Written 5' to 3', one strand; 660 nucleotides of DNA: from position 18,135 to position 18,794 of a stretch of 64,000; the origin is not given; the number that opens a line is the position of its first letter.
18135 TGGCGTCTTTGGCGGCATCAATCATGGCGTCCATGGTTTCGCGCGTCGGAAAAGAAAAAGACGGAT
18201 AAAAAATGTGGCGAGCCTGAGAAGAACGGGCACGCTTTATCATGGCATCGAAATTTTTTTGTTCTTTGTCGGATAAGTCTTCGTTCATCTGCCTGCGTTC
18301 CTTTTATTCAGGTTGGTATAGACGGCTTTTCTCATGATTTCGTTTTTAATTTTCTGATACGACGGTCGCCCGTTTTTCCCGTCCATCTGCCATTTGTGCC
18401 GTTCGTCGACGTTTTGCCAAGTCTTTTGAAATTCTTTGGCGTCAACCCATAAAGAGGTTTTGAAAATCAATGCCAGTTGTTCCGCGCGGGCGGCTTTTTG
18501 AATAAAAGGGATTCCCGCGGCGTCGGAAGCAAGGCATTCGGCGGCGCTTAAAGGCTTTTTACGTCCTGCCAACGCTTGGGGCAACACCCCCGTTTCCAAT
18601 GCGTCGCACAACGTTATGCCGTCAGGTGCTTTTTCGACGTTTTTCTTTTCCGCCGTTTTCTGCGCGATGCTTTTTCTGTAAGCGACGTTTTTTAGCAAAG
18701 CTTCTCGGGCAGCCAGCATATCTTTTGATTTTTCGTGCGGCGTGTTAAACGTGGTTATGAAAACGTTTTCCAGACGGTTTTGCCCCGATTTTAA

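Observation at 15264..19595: Translationally coupled operon of three diverged RNI-type LRR paralogs plus a META-domain lipoprotein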

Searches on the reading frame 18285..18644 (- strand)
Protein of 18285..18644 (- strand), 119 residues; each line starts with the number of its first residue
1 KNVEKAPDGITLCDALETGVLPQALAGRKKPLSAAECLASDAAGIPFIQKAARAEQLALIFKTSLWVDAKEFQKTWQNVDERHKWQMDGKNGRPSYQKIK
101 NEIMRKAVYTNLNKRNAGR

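Call 20: find_homologous_proteins(query=A2, max_evalue=0.01)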
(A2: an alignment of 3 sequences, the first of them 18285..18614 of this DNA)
Query A2 (3 sequences) (109 aa, profile of the alignment): 2 proteins with E <= 0.01 among 727 candidates.
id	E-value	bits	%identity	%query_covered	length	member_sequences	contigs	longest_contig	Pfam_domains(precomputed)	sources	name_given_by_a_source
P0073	2.8e-9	55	100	37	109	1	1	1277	-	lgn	-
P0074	1.4e-8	53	43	39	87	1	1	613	PF02896.25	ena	-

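Call 30: search_protein_representatives(alignment_id=A2)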
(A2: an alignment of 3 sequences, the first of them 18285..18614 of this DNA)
Query: 3 sequences, 109 profile positions. Proteins with E-value up to 0.001 (for the whole library): 93; up to 1e-10: 32; up to 1e-30: 3. The best 93 are listed.
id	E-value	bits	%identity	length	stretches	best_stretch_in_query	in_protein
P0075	3.5e-50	184.9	-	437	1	1-107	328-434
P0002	5.8e-49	181.0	-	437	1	1-109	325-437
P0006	3.1e-33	130.3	-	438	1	2-107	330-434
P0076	8.7e-30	119.3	-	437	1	1-107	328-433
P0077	1.1e-29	118.9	-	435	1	1-107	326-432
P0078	9.3e-29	115.9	-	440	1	2-106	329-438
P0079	9.5e-29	115.9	-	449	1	1-107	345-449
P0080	1.1e-26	109.2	-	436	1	3-107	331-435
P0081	8.4e-25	103.2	-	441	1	1-106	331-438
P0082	1.2e-19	86.6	-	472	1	12-107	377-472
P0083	2.9e-18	82.2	-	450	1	14-104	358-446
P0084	2.0e-17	79.4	-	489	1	18-104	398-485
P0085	1.3e-16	76.8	-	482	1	17-102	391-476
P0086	1.9e-16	76.3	-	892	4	13-96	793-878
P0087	1.9e-15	73.1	-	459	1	11-106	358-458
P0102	6.3e-12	61.8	-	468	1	3-100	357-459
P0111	2.8e-09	53.3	-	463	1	23-105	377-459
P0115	1.0e-08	51.4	-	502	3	5-77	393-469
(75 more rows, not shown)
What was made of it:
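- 18288..18620 (-): C-terminal domain of A (aa 326-436), with the motif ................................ and the basic tail NKRNAGR. Profile search found 93 relatives in 1.84e9 proteins (call 30).
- Tried and rejected: It was too insensitive here, so I used the exhaustive HMM search instead (call 30).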

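Call 35: find_encoding_contigs(protein=P0084, flank=10000, max_places=3)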
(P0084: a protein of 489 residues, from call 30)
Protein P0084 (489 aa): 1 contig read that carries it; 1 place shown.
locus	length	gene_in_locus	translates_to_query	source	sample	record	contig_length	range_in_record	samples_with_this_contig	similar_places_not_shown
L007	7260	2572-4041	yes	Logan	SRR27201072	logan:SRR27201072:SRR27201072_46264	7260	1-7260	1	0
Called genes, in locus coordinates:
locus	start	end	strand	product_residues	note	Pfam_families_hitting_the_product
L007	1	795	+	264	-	?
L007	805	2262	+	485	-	-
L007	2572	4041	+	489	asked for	-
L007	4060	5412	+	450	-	-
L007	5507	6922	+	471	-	-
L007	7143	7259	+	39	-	?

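Call 42: search_protein_families(library=pfam, alignment_id=A5, max_evalue=0.01)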
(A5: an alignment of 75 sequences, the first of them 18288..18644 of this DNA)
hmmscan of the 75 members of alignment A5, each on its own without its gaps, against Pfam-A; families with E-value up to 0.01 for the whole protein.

A. member 1, window:18288-18644:- (119 aa): 1 family
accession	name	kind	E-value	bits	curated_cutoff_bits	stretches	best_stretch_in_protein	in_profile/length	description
PF09066.15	B2-adapt-app_C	-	0.0076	16.7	22.6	0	67-111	6-52/112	Beta2-adaptin appendage, C-terminal sub-domain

B. families by the number of members that match (of 75 scanned): 21 families
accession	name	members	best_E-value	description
PF13516.12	LRR_6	22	1.5e-24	Leucine Rich repeat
PF12799.13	LRR_4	12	1.1e-08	Leucine Rich repeats (2 copies)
PF00560.39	LRR_1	12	1.1e-07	Leucine Rich Repeat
PF12796.13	Ank_2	11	1.2e-18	Ankyrin repeats (3 copies)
PF00023.36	Ank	11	4.5e-11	Ankyrin repeat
PF13606.12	Ank_3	8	6.3e-10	Ankyrin repeat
PF13637.12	Ank_4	5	7.4e-09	Ankyrin repeats (many copies)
PF24758.1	LRR_At5g56370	5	3.8e-05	FBD-associated F-box protein At5g56370, LRR repeats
PF13857.12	Ank_5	3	1.5e-08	Ankyrin repeats (many copies)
PF24521.3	Ank_KRIT1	2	0.00064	KRIT1 ankyrin-repeats domain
PF13855.12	LRR_8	2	0.0061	Leucine rich repeat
PF13149.12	Mfa_like_1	1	4.4e-14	Fimbrillin-like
PF00076.28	RRM_1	1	0.0033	RNA recognition motif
PF00248.27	Aldo_ket_red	1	0.0051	Aldo/keto reductase family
PF25019.1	LRR_R13L1-DRL21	1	0.0053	R13L1/DRL21 LRRs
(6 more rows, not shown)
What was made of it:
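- The domain is C-terminal behind LRR_6 in 22 of 75 members scanned and behind ankyrin repeats in 11 of 75 (calls 30, 42). Eukaryote-type LRR and ankyrin modules are fused to one shared C-terminal domain (call 42).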

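Call 43: find_encoding_contigs(protein=P0102, flank=10000, max_places=3)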
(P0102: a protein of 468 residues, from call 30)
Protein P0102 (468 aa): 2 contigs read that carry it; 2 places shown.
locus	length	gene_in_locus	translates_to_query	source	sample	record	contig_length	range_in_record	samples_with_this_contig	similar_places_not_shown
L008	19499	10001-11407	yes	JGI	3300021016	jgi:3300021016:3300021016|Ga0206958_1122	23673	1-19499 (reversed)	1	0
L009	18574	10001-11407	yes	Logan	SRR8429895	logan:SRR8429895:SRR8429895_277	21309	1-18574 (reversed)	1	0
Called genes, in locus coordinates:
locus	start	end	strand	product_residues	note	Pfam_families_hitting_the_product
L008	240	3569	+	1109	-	-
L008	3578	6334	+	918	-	-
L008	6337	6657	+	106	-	-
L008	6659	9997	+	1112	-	PF13637:Ank_4 (faint), PF13857:Ank_5 (faint), PF24521:Ank_KRIT1 (faint), PF00023:Ank (faint), PF13606:Ank_3 (faint), PF12796:Ank_2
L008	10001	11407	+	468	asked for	-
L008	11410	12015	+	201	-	-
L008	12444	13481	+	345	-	PF00078:RVT_1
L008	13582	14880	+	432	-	-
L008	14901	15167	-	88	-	-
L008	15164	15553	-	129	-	PF01381:HTH_3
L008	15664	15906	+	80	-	PF13560:HTH_31 (weak), PF12844:HTH_19, PF01381:HTH_3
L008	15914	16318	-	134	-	PF13560:HTH_31 (faint), PF12844:HTH_19 (weak), PF01381:HTH_3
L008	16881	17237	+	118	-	-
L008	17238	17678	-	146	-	PF00959:Phage_lysozyme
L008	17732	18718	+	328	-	PF14088:DUF4268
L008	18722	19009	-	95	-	-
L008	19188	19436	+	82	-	-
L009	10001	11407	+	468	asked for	-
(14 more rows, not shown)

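Call 44: find_encoding_contigs(protein=P0115, flank=10000, max_places=3)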
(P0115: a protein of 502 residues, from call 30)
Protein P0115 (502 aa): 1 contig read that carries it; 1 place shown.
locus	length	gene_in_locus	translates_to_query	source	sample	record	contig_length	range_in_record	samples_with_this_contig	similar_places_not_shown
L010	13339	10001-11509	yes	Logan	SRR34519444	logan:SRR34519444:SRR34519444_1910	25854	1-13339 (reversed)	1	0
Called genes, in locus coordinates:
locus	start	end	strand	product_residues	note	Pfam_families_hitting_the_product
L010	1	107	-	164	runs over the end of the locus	-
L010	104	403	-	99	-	PF10135:Rod-binding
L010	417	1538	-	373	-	PF02119:FlgI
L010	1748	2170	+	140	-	PF10768:FliX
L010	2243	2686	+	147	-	PF21157:DksA_N, PF01258:zf-dskA_traR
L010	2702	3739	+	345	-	PF03186:CobD_Cbib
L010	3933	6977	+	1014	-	PF13519:VWA_2 (weak)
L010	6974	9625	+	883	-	-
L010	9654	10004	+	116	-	-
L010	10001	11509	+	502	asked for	-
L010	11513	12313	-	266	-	PF00459:Inositol_P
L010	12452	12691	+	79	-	-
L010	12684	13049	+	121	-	PF05164:ZapA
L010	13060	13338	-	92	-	?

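Call 45: find_encoding_contigs(protein=P0111, flank=10000, max_places=3)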
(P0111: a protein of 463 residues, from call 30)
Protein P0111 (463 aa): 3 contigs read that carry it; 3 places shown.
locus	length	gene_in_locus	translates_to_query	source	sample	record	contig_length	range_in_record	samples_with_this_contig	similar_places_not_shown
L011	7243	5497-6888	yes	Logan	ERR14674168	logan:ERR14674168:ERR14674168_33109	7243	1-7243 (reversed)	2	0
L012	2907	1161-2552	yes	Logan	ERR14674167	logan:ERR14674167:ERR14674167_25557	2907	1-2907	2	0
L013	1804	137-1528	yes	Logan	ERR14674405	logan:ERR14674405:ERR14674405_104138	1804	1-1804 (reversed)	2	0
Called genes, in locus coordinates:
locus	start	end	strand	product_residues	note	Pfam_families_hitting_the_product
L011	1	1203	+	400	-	?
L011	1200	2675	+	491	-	-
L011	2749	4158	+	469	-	PF13516:LRR_6 (faint)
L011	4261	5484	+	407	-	PF27087:LRR_TMOD-LMOD (faint), PF00560:LRR_1 (faint), PF12799:LRR_4 (faint), PF13516:LRR_6 (faint)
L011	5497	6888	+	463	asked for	PF27087:LRR_TMOD-LMOD (faint), PF00560:LRR_1 (faint), PF12799:LRR_4 (faint), PF13516:LRR_6 (faint)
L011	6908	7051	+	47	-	-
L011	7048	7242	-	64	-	?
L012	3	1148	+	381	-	?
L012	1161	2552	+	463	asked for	PF27087:LRR_TMOD-LMOD (faint), PF00560:LRR_1 (faint), PF12799:LRR_4 (faint), PF13516:LRR_6 (faint)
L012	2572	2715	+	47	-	-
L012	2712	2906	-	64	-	?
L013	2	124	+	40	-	?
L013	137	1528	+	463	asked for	PF27087:LRR_TMOD-LMOD (faint), PF00560:LRR_1 (faint), PF12799:LRR_4 (faint), PF13516:LRR_6 (faint)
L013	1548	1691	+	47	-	-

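Call 46: search_protein_families(library=pfam, proteins=[L010:3933-6977:+, L010:6974-9625:+, L010:9654-10004:+, L008:240-3569:+, L008:3578-6334:+, L008:6337-6657:+, L008:11410-12015:+, L008:13582-14880:+], max_evalue=0.1)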
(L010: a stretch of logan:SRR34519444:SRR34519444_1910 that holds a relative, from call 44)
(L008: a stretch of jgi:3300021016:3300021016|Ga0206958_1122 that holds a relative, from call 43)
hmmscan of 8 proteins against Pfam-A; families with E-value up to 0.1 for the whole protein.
L010:3933-6977:+ (1014 aa): 2 families
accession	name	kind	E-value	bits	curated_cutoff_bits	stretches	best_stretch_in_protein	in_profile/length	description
PF13519.12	VWA_2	-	1.5e-06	29.2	27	1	791-902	1-106/107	von Willebrand factor type A domain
PF00092.34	VWA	-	0.00011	22.9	23.8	1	790-948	1-155/174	von Willebrand factor type A domain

L010:6974-9625:+ (883 aa): 0 families

L010:9654-10004:+ (116 aa): 0 families

L008:240-3569:+ (1109 aa): 2 families
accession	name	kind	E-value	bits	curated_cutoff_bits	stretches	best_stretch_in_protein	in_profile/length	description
PF13519.12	VWA_2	-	0.00019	22.4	27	1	902-1010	3-106/107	von Willebrand factor type A domain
PF11775.14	CobT_C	-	0.038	14.1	21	1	900-938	15-53/220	Cobalamin biosynthesis protein CobT VWA domain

L008:3578-6334:+ (918 aa): 0 families

L008:6337-6657:+ (106 aa): 0 families

L008:11410-12015:+ (201 aa): 1 family
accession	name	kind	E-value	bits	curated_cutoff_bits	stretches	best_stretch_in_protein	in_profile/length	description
PF22296.2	bAvd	-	1.9e-05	25.6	40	1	79-191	1-106/107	bAvd-like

L008:13582-14880:+ (432 aa): 1 family
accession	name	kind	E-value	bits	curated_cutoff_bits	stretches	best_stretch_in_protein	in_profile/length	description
PF13144.11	ChapFlgA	-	0.082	13.4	23.8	0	300-370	13-83/122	Chaperone for flagella basal body P-ring formation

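Call 48: predict_structure(alignment_id=A5)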
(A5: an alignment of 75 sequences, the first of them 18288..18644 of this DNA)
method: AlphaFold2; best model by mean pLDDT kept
length: 119 residues; sequences in the alignment: 75
mean_pLDDT: 92.9   pTM: 0.81
mean pLDDT of the five models: 92.9, 92.8, 92.5, 89.6, 87.3
residues with pLDDT >= 90: 98; 70-90: 17; 50-70: 4; < 50: 0
segments of 3 or more residues with pLDDT < 50: none
pLDDT, mean of each block of 10 residues (from residue 1): 77 94 92 96 95 97 96 98 98 97 94 78
secondary structure, 60 per line:
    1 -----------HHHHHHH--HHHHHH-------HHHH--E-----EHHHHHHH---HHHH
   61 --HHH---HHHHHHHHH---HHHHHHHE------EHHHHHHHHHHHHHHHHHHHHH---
elements in order: H12-18 H21-26 H34-37 H47-53 H57-60 H69-77 H81-87 H96-116
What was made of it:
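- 18288..18620 (-): AlphaFold model of this domain alone, built from a 75-sequence alignment, has pLDDT 92.9 (call 48).
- On Internalin family: The C-terminus is the novel domain (call 48).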

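Call 49: search_protein_families(library=padloc, proteins=[L010:3933-6977:+, L010:6974-9625:+, L010:9654-10004:+, L010:10001-11509:+], max_evalue=0.01)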
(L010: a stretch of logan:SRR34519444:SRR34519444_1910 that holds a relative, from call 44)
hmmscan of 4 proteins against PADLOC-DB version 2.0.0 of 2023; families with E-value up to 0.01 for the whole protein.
L010:3933-6977:+ (1014 aa): 0 families

L010:6974-9625:+ (883 aa): 0 families

L010:9654-10004:+ (116 aa): 0 families

L010:10001-11509:+ (502 aa): 0 families

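Call 54: fold_search(model_id=the predicted structure, library=pdb)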
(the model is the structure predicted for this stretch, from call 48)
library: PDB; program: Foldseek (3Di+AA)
matches with E <= 10: 36; with E <= 0.001: 0
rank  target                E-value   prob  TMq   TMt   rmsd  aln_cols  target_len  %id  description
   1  5kba_B                2.8e+00  0.10  0.27  0.21   6.6        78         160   20  Computational Design of Self-Assembling Cyclic Protein Homooligomers (released 2017-04-12)
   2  4r11_C                3.0e+00  0.09  0.38  0.12   7.8       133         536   13  A conserved phosphorylation switch controls the interaction between cadherin and beta-catenin in vitro and in vivo (released 2015-04-29)
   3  4gpm_B                3.4e+00  0.06  0.27  0.21   9.9       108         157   16  Crystal Structure of Engineered Protein. Northeast Structural Genomics Consortium Target OR264. (released 2012-09-05)
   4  9edt_F                3.7e+00  0.05  0.27  0.26  11.1       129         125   12  Tubulin cofactors D,E,G bound to tubulin dimer (released 2026-02-04)
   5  5kba_A                3.9e+00  0.08  0.26  0.21   6.6        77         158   21  Computational Design of Self-Assembling Cyclic Protein Homooligomers (released 2017-04-12)
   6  6sih_A                4.1e+00  0.02  0.23  0.08  14.3       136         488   14  Structure of bacterial flagellar capping protein FliD (released 2020-05-27)
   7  5hry_A                4.4e+00  0.07  0.26  0.21   6.3        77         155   19  Computationally Designed Cyclic Dimer ank3C2_1 (released 2017-04-12)
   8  4gpm_A                5.3e+00  0.04  0.26  0.21  10.1       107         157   16  Crystal Structure of Engineered Protein. Northeast Structural Genomics Consortium Target OR264. (released 2012-09-05)
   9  5ced_B                5.7e+00  0.05  0.30  0.21  11.1       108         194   18  Penicillin G Acylated Bd3459 Predatory Endopeptidase from Bdellovibrio bacteriovorus in complex with immunity protein  (released 2015-12-09)
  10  5lem_A                6.0e+00  0.06  0.26  0.12   7.0        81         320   16  Crystal structure of DARPin-DARPin rigid fusion, variant DD_Off7_11_3G124 in complex with Maltose-binding Protein and  (released 2017-08-02)
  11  5czy                  6.0e+00  0.03  0.28  0.11   8.2       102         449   12  Crystal structure of LegAS4 (released 2015-09-23)
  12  4me2                  6.0e+00  0.03  0.25  0.18  10.9       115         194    7  Crystal Structure of THA8 protein from Brachypodium distachyon (released 2013-10-30)
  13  4o60_A                6.4e+00  0.06  0.29  0.17   6.1        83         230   18  Structure of ankyrin repeat protein (released 2015-03-25)
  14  5hry_H                6.4e+00  0.06  0.27  0.22   6.2        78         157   19  Computationally Designed Cyclic Dimer ank3C2_1 (released 2017-04-12)
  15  9kbu_A                6.4e+00  0.04  0.26  0.20   9.5        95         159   17  Crystal structure of an ankyrin protein (released 2025-11-05)
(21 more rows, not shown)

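Call 55: search_solved_structures(query=L010:3933-6977:+, max_evalue=0.1)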
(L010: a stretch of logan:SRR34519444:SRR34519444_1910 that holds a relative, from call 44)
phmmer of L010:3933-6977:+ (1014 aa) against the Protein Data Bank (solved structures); distinct sequences matched with E-value up to 0.1: 0.

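Call 56: search_solved_structures(query=L010:6974-9625:+, max_evalue=0.1)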
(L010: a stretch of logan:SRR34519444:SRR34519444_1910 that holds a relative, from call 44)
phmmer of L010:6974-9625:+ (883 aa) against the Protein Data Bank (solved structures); distinct sequences matched with E-value up to 0.1: 0.

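Call 59: fold_search(model_id=the predicted structure, library=viral)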
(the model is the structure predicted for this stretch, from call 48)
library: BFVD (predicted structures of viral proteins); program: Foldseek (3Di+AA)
matches with E <= 10: 36; with E <= 0.001: 0
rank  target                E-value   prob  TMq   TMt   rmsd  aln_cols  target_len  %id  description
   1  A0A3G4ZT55            1.1e+00  0.09  0.28  0.13   9.4       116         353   12  Uncharacterized protein [Edafosvirus sp.]
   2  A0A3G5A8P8            3.0e+00  0.03  0.18  0.11  11.1       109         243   14  Uncharacterized protein [Hyperionvirus sp.]
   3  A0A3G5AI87            3.4e+00  0.04  0.25  0.13   9.7       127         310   10  Uncharacterized protein [Solumvirus sp.]
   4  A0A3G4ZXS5            3.9e+00  0.06  0.32  0.21  10.4       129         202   15  Uncharacterized protein [Edafosvirus sp.]
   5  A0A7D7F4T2            3.9e+00  0.03  0.17  0.09  13.5        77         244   18  (no name in the UniProt tables at hand)
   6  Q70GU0                4.4e+00  0.04  0.27  0.12  11.9       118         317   13  Putative ankyrin-repeat protein; c-terminal [Fowlpox virus]
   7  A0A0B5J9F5            4.7e+00  0.04  0.25  0.13  10.6        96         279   12  Ankyrin repeat protein [Pandoravirus inopinatum]
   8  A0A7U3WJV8            5.0e+00  0.05  0.20  0.14   9.8        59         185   17  Uncharacterized protein [Stenotrophomonas phage Salva]
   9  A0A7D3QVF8            5.0e+00  0.03  0.22  0.10  14.3       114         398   12  Ankyrin repeat protein [Fadolivirus 2]
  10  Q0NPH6                5.3e+00  0.05  0.29  0.36   6.5        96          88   11  Ankyrin-like protein [Taterapox virus]
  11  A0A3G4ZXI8            5.6e+00  0.03  0.25  0.21  11.1       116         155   15  Uncharacterized protein (Fragment) [Faunusvirus sp.]
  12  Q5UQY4                6.0e+00  0.03  0.27  0.25  11.1       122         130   10  Putative ankyrin repeat protein R886 (Fragment) [Acanthamoeba polyphaga mimivirus]
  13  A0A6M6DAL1            6.4e+00  0.04  0.36  0.20   5.2       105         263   10  (no name in the UniProt tables at hand)
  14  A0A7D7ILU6            6.8e+00  0.04  0.19  0.20  10.2        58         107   14  (no name in the UniProt tables at hand)
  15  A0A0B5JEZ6            6.8e+00  0.04  0.29  0.17  12.6        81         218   15  Ankyrin repeat protein [Pandoravirus inopinatum]
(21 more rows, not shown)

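Call 76: search_protein_families(library=ncbifam, proteins=[L010:3933-6977:+, L010:6974-9625:+, L010:9654-10004:+, L008:3578-6334:+, L008:240-3569:+], max_evalue=0.1)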
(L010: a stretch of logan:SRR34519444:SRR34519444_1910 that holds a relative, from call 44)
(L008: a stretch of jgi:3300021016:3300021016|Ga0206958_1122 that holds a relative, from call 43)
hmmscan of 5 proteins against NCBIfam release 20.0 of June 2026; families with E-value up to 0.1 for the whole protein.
L010:3933-6977:+ (1014 aa): 0 families

L010:6974-9625:+ (883 aa): 3 families
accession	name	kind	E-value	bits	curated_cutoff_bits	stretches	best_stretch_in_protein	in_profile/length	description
NF005721.0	PRK07539.1-1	equivalog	0.038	13.2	308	1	617-749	132-262/292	NADH-quinone oxidoreductase subunit NuoE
NF008294.1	PRK11074.1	equivalog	0.06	12.7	345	0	568-649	37-118/300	DNA-binding transcriptional activator PunR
NF008352.0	PRK11139.1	subfamily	0.079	12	288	0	557-614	29-87/305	transcriptional regulator GcvA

L010:9654-10004:+ (116 aa): 0 families

L008:3578-6334:+ (918 aa): 1 family
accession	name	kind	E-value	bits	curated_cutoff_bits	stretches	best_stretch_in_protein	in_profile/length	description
TIGR01264.1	tyr_amTase_E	equivalog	0.069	11.9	474.25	0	550-639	13-102/403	tyrosine transaminase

L008:240-3569:+ (1109 aa): 1 family
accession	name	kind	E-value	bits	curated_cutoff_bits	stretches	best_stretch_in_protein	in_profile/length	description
TIGR01651.1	CobT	equivalog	0.014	14.1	759.05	1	889-938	385-433/600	cobaltochelatase subunit CobT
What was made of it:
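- On MoxR-VWA systems, including VMAP ternary conflict systems: Pfam and NCBIfam find none (calls 46, 76).
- Closest known: AAA+. Different: PADLOC finds nothing (calls 46, 49, 76).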

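Call 81: search_solved_structures(query=A8, max_evalue=1)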
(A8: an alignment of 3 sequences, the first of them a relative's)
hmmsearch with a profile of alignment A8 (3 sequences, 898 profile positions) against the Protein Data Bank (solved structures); distinct sequences matched with E-value up to 1: 1.
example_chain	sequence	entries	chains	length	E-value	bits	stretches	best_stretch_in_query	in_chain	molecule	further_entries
4ndy_C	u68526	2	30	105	0.072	14.4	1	466-546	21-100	Centromere protein S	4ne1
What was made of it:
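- On MoxR-VWA systems, including VMAP ternary conflict systems: In other family loci a VWA domain is present (E 1.5e-6), but the ATPase matches no AAA+ model (calls 46, 81).
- The ATPase has Walker motifs but no Pfam AAA+ hit (calls 46, 81), so even the nature of the partner machine is inferred.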
